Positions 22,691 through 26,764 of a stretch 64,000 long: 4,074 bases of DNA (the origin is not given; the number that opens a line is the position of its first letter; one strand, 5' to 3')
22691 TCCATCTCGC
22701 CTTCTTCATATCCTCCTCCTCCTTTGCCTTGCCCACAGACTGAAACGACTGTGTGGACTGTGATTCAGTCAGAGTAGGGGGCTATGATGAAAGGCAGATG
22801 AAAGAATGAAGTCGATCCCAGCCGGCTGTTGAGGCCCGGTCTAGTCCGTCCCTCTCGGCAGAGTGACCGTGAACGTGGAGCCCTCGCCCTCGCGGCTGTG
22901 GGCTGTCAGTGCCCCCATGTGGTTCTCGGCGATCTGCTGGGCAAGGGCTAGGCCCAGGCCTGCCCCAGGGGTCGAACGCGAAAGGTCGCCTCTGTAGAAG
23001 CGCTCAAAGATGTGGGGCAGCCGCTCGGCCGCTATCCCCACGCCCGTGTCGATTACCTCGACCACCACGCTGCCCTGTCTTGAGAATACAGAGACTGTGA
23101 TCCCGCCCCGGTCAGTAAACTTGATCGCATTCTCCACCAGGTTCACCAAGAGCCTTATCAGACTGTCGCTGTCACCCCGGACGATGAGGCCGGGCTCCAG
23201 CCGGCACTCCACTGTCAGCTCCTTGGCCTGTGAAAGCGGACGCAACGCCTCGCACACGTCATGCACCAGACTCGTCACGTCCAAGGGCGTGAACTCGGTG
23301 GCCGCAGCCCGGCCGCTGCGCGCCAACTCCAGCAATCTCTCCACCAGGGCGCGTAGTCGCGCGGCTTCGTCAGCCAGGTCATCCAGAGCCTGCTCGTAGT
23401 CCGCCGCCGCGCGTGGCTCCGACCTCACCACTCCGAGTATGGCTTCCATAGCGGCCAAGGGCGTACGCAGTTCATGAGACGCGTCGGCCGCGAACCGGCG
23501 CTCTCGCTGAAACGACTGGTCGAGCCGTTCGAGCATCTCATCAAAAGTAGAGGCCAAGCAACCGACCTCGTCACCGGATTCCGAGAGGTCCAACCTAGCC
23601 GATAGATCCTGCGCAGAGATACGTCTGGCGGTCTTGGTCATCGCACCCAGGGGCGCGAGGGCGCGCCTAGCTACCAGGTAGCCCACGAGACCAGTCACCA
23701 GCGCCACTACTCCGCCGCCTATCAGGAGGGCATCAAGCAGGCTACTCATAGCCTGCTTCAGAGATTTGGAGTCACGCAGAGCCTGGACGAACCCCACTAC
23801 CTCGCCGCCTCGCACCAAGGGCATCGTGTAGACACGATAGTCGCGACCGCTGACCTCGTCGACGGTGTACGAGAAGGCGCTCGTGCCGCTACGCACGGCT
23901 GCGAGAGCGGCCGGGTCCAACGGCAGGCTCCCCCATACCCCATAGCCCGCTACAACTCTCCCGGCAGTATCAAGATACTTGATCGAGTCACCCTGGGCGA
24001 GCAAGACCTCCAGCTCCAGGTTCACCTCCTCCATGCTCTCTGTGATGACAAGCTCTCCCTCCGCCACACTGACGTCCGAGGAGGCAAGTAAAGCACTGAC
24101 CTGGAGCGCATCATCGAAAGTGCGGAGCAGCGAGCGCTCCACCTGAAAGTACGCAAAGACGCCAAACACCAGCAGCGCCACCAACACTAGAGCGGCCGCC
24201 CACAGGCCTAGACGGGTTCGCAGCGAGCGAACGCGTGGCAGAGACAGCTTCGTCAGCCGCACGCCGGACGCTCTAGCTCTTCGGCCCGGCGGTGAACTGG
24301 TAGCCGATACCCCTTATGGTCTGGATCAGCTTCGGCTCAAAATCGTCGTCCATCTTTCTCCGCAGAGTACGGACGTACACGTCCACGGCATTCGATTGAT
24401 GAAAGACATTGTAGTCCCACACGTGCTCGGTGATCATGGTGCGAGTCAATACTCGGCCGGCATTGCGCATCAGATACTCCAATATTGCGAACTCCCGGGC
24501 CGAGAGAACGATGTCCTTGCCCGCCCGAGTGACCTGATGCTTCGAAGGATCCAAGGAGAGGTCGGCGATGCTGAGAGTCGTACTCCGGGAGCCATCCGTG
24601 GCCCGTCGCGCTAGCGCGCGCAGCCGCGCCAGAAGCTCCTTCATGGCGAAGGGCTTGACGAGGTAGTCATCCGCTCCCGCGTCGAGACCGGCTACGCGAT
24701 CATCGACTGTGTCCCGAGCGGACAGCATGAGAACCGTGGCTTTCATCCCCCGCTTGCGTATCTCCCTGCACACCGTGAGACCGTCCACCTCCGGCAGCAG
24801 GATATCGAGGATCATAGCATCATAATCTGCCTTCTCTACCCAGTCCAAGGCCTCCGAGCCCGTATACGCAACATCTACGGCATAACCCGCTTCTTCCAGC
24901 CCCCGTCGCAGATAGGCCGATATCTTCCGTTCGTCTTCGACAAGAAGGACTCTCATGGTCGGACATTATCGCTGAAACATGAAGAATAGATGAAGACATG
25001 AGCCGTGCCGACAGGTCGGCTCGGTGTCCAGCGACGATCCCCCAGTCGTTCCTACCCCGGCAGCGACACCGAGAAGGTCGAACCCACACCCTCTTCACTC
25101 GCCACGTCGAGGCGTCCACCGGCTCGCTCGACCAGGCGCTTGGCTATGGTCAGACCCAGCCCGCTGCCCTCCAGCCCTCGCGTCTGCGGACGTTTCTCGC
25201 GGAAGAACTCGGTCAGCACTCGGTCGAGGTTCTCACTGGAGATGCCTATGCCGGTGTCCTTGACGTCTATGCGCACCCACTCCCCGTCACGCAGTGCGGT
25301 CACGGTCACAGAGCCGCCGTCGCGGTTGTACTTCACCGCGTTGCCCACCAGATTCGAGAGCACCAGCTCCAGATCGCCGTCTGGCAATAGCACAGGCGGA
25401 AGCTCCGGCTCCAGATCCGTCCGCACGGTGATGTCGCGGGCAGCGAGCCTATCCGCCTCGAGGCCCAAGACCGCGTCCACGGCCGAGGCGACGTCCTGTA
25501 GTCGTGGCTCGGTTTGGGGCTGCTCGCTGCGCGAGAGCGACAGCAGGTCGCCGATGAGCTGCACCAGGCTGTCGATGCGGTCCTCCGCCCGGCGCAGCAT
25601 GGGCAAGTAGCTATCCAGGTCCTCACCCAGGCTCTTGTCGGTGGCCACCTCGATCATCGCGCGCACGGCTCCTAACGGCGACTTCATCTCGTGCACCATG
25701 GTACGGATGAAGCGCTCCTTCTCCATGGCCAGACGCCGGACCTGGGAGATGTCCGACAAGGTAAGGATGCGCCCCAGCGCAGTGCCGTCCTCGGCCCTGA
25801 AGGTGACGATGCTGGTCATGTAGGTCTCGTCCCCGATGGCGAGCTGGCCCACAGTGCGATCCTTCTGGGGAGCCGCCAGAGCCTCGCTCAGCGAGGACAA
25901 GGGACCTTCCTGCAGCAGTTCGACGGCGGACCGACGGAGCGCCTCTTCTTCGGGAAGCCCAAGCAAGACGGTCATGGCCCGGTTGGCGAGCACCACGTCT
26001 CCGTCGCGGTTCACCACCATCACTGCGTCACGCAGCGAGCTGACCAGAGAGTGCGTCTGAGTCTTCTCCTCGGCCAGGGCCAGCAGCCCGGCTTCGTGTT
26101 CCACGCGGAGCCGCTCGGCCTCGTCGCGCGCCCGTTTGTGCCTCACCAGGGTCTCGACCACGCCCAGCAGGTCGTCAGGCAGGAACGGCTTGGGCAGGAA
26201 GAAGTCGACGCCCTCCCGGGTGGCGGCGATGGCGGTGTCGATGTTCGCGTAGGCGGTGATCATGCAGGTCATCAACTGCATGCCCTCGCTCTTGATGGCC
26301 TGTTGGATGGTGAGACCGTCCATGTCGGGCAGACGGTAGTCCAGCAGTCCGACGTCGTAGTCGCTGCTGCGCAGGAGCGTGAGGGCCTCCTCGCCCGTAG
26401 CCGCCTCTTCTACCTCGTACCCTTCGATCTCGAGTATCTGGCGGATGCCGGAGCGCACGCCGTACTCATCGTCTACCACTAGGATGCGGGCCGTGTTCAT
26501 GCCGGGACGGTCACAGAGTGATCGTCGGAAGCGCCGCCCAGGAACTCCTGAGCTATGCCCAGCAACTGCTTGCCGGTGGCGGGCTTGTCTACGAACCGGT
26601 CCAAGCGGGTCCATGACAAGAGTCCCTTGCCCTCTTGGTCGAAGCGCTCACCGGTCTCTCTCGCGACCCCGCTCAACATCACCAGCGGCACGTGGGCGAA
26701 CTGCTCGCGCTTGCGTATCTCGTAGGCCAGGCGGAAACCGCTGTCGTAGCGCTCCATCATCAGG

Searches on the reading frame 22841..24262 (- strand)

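Call 48: search_protein_families(library=ncbifam, proteins=[window:22841-24262:-], max_evalue=1e-10)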
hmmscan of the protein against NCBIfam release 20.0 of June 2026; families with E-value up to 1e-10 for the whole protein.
window:22841-24262:- (473 aa): 68 families (the best 25 are shown)
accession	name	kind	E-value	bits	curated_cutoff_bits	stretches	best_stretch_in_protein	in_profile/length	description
TIGR01386.1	cztS_silS_copS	subfamily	9.1e-77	258.9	292.55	1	12-469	2-457/457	heavy metal sensor histidine kinase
NF033092.0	HK_WalK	equivalog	4.2e-58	197.4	725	2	253-469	371-593/594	cell wall metabolism sensor histidine kinase WalK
NF041735.1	hist_kin_RppB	equivalog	6.6e-57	193.2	400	1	248-469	210-438/438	two-component system sensor histidine kinase RppB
NF040691.1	MtrAB_MtrB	equivalog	1.8e-54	185.6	450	1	170-472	181-494/507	MtrAB system histidine kinase MtrB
NF046044.1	PnpS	equivalog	7e-53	180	400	1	256-469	172-390/390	two-component system histidine kinase PnpS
TIGR02966.1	phoR_proteo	equivalog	7e-53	179.8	334.2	1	251-468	111-333/333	phosphate regulon sensor histidine kinase PhoR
NF012163.2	BaeS_SmeS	equivalog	3.7e-51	174.5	500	1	177-468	165-456/457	sensor histidine kinase efflux regulator BaeS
NF007837.0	PRK10549.1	equivalog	1.1e-47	162.9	603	1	185-470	172-458/466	envelope stress sensor histidine kinase BaeS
NF008312.0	PRK11100.1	equivalog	2.2e-45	155.4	356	1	147-470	152-474/477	two-component system sensor histidine kinase CreC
NF041210.1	his_kin_PieS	equivalog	5.4e-42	144.4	850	1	192-470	182-470/474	two component system sensor histidine kinase PieS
NF045903.1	CuHisKinLciSLeg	equivalog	4.3e-41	141.5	700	1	179-468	64-356/357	copper-responsive two-component system sensor histidine kinase LciS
NF007345.0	PRK09835.1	subfamily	1.3e-39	136.1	423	1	172-470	180-480/482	Cu(+)/Ag(+) sensor histidine kinase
NF008025.0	PRK10755.1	equivalog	3.8e-38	131.1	314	1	164-470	54-356/362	two-component system sensor histidine kinase PmrB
NF008468.0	PRK11360.1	equivalog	1.4e-37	129.4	646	1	257-470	399-608/616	two-component system sensor histidine kinase AtoS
NF041880.1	EPS_EpsF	equivalog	3.9e-37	127.9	900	1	256-469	276-492/492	response regulator EpsF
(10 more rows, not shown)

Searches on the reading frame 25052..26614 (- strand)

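Call 48: search_protein_families(library=ncbifam, proteins=[window:25052-26614:-], max_evalue=1e-10)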
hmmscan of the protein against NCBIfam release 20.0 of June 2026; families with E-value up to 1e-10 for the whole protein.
window:25052-26614:- (520 aa): 119 families (the best 25 are shown)
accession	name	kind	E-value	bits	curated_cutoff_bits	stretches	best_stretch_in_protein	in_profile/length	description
NF046044.1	PnpS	equivalog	4.2e-59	200.5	400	1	173-519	43-390/390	two-component system histidine kinase PnpS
TIGR02966.1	phoR_proteo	equivalog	2.7e-52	177.8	334.2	1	182-517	3-332/333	phosphate regulon sensor histidine kinase PhoR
NF033092.0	HK_WalK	equivalog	5.2e-51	173.9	725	1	180-519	253-593/594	cell wall metabolism sensor histidine kinase WalK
TIGR02956.1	TMAO_torS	equivalog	6.5e-47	160.2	676.5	2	299-519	464-681/967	TMAO reductase system sensor histidine kinase/response regulator TorS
NF008468.0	PRK11360.1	equivalog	1.7e-45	155.5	646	1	179-519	262-607/616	two-component system sensor histidine kinase AtoS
NF008302.0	PRK11091.1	equivalog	4.2e-44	150.9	838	2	182-518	152-503/779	aerobic respiration two-component sensor histidine kinase ArcB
NF041880.1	EPS_EpsF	equivalog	4.7e-44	150.7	900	1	48-519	2-492/492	response regulator EpsF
NF011874.0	PRK15347.1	equivalog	5.4e-41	140.5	852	2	295-519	394-613/921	two component system sensor kinase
NF045911.1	TCSHisKinNblS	equivalog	7.6e-41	140.1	1000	1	164-518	245-618/621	two-component system sensor histidine kinase NblS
NF008099.0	PRK10841.1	equivalog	9.4e-39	132.9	920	1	298-519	469-689/949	two-component system sensor histidine kinase RcsC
NF041735.1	hist_kin_RppB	equivalog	1.2e-35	123.1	400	1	300-519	217-438/438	two-component system sensor histidine kinase RppB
NF033093.1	HK_VicK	exception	1.6e-35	122.6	680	1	164-519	77-434/448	cell wall metabolism sensor histidine kinase VicK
NF008318.0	PRK11107.1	equivalog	2.8e-35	121.7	890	1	299-518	293-516/920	two-component sensor histidine kinase BarA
NF041832.1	near_NosP_CTERM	subfamily_domain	4.4e-35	121.4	400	1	298-519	6-224/370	NahK/ErcS family hybrid sensor histidine kinase/response regulator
NF047874.1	MASE3_PAS_HK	subfamily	4.1e-34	118.4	560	1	179-519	259-624/655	MASE3 domain-containing sensor histidine kinase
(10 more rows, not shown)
